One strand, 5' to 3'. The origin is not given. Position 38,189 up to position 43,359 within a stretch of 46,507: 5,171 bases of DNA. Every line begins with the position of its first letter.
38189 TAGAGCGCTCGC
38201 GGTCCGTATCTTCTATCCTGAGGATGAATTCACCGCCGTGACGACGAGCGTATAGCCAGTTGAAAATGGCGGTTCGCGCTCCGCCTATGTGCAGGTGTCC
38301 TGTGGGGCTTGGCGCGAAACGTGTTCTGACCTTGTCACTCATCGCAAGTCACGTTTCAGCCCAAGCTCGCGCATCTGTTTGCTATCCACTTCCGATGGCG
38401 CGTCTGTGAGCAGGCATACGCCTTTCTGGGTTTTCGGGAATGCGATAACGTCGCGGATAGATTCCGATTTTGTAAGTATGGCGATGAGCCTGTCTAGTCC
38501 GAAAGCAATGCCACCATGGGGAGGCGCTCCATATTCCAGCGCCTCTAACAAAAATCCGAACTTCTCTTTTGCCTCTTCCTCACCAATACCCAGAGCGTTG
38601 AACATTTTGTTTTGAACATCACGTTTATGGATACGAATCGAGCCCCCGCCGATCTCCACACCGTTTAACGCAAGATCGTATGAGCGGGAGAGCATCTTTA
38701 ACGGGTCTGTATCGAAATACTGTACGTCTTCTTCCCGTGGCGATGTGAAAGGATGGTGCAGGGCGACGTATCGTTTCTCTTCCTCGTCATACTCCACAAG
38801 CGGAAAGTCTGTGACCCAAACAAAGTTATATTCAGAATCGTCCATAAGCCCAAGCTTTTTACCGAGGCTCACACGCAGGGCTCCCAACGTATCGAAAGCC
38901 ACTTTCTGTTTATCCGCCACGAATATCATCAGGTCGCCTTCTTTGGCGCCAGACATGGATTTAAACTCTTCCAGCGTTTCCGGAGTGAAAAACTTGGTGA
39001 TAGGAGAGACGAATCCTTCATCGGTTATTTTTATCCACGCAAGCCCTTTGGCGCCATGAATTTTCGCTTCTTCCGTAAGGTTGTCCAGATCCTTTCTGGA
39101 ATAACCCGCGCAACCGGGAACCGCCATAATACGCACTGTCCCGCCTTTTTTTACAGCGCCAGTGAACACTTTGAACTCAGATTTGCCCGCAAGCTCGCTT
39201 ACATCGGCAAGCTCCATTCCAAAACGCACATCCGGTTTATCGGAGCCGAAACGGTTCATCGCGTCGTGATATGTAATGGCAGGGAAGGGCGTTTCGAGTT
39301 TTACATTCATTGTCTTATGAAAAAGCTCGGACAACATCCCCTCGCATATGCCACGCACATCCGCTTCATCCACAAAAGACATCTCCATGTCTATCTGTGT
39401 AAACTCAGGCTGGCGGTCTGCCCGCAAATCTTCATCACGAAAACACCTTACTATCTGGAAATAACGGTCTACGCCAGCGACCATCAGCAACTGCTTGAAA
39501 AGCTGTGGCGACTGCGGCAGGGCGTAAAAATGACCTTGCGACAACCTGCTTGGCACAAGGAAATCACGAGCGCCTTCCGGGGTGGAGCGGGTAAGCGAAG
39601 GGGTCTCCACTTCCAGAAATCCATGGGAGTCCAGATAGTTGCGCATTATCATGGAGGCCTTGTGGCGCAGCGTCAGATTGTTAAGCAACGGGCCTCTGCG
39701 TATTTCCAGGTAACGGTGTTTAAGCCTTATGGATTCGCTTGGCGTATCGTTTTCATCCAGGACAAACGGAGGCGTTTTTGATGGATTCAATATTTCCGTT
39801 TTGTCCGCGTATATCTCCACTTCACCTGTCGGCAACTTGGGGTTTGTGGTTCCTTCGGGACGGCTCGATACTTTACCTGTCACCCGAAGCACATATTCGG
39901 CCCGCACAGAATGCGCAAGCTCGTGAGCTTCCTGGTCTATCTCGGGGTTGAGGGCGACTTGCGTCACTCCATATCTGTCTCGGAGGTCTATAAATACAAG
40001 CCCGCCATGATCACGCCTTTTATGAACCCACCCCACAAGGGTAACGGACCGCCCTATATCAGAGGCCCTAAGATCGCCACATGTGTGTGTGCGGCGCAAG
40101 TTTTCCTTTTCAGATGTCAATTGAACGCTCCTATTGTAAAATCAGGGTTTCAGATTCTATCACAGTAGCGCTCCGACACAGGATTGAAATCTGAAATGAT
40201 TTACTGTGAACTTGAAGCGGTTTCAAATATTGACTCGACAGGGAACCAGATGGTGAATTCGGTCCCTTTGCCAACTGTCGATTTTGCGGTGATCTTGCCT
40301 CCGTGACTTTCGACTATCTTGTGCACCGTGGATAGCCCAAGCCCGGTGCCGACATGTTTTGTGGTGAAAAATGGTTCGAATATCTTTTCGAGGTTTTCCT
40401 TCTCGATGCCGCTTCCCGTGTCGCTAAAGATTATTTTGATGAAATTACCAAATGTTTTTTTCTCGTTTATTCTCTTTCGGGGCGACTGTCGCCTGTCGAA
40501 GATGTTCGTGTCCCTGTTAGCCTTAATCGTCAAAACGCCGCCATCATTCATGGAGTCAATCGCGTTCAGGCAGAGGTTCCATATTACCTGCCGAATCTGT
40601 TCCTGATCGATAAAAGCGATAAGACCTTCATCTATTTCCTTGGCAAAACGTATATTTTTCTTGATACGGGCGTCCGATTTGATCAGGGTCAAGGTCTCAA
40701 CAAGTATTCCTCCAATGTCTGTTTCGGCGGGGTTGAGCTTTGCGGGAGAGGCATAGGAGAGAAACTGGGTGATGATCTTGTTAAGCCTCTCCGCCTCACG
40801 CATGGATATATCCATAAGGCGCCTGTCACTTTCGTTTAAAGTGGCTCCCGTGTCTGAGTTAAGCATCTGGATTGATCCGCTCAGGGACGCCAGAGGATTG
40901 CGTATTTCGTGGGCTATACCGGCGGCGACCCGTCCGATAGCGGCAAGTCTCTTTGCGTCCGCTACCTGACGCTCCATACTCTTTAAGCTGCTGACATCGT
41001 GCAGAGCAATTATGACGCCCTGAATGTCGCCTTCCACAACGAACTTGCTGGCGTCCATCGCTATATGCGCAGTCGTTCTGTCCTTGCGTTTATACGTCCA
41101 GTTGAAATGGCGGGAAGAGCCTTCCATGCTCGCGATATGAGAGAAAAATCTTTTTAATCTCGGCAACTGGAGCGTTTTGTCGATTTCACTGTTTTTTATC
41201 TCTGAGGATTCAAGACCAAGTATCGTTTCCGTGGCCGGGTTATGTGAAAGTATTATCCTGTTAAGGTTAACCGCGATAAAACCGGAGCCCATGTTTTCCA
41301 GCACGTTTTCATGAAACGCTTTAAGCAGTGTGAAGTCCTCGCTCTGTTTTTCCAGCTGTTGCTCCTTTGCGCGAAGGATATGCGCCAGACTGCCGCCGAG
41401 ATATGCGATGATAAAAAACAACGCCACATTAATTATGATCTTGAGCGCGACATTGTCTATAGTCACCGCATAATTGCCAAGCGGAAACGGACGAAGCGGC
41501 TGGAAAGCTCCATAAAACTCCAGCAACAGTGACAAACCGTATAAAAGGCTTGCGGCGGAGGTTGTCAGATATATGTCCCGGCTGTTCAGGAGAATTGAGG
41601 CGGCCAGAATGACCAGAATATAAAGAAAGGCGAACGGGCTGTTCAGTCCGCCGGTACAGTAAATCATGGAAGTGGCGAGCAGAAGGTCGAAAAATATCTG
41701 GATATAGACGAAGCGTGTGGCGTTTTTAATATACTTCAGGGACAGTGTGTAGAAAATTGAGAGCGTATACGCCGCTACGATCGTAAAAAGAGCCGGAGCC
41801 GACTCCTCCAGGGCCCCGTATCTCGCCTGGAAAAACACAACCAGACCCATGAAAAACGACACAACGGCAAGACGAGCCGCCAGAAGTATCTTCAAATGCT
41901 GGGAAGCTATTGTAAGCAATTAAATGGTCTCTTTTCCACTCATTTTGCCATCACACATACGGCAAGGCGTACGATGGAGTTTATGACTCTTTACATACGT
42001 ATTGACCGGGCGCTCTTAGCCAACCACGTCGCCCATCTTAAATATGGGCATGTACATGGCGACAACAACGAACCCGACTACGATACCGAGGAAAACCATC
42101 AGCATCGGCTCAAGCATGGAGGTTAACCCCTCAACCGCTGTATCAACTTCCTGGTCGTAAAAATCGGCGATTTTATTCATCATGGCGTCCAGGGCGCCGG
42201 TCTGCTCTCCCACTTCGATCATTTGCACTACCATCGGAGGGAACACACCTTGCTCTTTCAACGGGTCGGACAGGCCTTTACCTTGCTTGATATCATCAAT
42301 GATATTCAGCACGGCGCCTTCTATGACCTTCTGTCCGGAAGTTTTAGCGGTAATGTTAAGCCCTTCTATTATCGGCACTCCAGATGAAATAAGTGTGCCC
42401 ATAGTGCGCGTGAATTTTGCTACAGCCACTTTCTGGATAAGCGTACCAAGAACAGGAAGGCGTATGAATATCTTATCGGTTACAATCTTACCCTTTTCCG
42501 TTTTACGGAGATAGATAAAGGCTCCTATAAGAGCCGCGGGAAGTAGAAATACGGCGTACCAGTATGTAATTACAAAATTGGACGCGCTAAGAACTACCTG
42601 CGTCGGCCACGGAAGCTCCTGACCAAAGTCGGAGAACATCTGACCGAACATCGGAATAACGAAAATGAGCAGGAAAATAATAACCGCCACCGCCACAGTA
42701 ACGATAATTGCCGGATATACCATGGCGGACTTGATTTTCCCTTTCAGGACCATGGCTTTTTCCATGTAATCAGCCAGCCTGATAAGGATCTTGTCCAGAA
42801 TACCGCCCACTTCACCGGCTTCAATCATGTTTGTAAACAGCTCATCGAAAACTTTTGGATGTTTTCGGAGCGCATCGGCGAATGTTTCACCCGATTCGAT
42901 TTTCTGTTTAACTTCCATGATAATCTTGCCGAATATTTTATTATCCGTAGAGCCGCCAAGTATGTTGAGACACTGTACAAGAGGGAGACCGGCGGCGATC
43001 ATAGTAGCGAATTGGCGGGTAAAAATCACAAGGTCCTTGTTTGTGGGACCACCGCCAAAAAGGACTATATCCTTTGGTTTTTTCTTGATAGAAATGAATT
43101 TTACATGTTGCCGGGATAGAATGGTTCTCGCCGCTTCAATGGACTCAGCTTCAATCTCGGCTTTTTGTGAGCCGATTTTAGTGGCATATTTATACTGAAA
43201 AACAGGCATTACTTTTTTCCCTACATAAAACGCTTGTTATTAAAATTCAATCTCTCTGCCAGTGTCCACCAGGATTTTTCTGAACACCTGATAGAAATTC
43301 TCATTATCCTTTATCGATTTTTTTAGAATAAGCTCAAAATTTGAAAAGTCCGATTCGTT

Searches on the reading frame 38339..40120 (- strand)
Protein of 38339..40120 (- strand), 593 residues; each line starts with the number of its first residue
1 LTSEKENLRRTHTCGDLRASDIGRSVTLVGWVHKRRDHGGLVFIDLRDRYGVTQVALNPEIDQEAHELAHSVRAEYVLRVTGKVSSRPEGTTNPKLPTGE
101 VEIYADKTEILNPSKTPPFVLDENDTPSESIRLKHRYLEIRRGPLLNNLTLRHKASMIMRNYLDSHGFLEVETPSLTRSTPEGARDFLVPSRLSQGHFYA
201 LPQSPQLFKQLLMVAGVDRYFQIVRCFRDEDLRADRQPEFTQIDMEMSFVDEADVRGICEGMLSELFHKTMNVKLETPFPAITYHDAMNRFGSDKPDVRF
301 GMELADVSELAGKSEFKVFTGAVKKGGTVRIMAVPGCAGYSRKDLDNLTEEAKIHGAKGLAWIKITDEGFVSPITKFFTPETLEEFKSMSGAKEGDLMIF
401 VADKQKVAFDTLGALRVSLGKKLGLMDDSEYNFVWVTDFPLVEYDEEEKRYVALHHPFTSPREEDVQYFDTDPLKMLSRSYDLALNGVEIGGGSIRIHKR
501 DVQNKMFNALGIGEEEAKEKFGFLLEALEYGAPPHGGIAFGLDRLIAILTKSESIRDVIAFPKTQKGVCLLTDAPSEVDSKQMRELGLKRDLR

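Call 46: search_protein_families(library=pfam, proteins=[window:38339-40120:-], max_evalue=0.00001)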
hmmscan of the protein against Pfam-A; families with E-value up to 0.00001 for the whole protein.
window:38339-40120:- (593 aa): 3 families
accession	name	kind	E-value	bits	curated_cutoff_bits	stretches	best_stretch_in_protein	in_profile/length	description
PF00152.25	tRNA-synt_2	-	7.1e-124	413.3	25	1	129-565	2-308/308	tRNA synthetases class II (D, K and N)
PF02938.19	GAD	-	2.6e-26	92.1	23.4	1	319-411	1-94/95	GAD domain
PF01336.31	tRNA_anti-codon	-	1.3e-18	67.1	27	1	26-111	1-75/75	OB-fold nucleic acid binding domain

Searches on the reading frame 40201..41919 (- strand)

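Call 46: search_protein_families(library=pfam, proteins=[window:40201-41919:-], max_evalue=0.00001)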
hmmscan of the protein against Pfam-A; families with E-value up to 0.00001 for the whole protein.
window:40201-41919:- (572 aa): 5 families
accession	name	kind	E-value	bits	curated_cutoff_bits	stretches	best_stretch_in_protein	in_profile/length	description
PF02518.31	HATPase_c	-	3.6e-25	89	26.4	1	438-562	2-110/111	Histidine kinase-, DNA gyrase B-, and HSP90-like ATPase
PF25323.1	6TM_PilS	-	4.2e-16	59.6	27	1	9-187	12-187/189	PilS-like transmembrane domain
PF00512.31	HisKA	-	9.7e-15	54.8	26.9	1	329-391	3-62/66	His Kinase A (phospho-acceptor) domain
PF00989.32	PAS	-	4.2e-09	36.8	22.6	1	204-309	4-113/113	PAS fold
PF13426.13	PAS_9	-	3.2e-06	27.8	27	1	215-310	5-102/103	PAS domain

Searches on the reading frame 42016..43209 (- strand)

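Call 46: search_protein_families(library=pfam, proteins=[window:42016-43209:-], max_evalue=0.00001)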
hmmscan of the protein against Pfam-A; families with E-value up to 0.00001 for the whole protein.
window:42016-43209:- (397 aa): 1 family
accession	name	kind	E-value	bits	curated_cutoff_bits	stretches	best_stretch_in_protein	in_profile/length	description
PF00482.28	T2SSF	-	6e-70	233.5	25.2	2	63-186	1-125/125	Type II secretion system (T2SS), protein F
